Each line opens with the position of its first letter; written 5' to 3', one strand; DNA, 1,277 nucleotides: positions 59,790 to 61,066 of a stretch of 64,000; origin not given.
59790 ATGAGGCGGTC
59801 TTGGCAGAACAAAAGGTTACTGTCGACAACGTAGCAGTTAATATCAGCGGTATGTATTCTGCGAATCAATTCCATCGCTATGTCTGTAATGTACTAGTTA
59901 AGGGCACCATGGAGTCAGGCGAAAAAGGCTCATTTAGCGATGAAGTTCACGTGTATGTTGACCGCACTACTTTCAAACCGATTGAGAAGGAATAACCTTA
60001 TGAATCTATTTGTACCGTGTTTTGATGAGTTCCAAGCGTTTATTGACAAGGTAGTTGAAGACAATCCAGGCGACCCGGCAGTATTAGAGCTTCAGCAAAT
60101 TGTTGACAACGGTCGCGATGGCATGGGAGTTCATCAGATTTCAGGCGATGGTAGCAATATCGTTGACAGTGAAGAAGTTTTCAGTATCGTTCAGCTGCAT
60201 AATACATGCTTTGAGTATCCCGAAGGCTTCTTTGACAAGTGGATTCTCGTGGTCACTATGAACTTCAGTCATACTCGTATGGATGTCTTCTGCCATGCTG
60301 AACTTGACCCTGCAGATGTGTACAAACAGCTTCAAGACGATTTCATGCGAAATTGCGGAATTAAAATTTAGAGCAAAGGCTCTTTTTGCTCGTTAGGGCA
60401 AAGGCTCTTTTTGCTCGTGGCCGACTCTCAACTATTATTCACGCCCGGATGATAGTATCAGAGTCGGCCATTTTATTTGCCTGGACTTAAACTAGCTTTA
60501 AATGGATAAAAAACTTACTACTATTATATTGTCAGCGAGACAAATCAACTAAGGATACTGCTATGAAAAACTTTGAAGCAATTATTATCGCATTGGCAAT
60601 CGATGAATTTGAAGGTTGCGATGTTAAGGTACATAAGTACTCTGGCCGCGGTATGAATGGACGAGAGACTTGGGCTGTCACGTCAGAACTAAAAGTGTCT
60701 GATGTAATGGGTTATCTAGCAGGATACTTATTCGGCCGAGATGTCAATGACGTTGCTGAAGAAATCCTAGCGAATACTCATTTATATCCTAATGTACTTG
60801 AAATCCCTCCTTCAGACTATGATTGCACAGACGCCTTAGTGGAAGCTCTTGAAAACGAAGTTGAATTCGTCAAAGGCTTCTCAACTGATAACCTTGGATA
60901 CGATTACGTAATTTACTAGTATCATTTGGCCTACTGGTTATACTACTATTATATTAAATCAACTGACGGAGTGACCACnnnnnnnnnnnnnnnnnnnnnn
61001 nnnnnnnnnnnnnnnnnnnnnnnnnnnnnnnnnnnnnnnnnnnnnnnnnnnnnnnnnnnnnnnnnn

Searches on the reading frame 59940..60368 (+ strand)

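Call 49: search_protein_families(library=phrogs, proteins=[window:59940-60368:+], max_evalue=1)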
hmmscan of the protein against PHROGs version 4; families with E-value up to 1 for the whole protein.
window:59940-60368:+ (143 aa): 1 family
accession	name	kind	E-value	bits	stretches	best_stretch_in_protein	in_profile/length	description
phrog_37164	-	unknown function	0.16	13.3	0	15-45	66-96/128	-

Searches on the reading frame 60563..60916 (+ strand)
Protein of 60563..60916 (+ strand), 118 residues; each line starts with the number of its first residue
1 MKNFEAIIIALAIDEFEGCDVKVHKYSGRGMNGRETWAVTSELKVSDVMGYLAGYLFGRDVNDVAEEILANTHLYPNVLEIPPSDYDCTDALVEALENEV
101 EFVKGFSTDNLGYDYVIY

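Call 49: search_protein_families(library=phrogs, proteins=[window:60563-60916:+], max_evalue=1)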
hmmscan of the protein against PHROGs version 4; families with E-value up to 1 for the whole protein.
window:60563-60916:+ (118 aa): 1 family
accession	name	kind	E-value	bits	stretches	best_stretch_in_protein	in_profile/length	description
phrog_14658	-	unknown function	3.6e-05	25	1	23-67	25-70/104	-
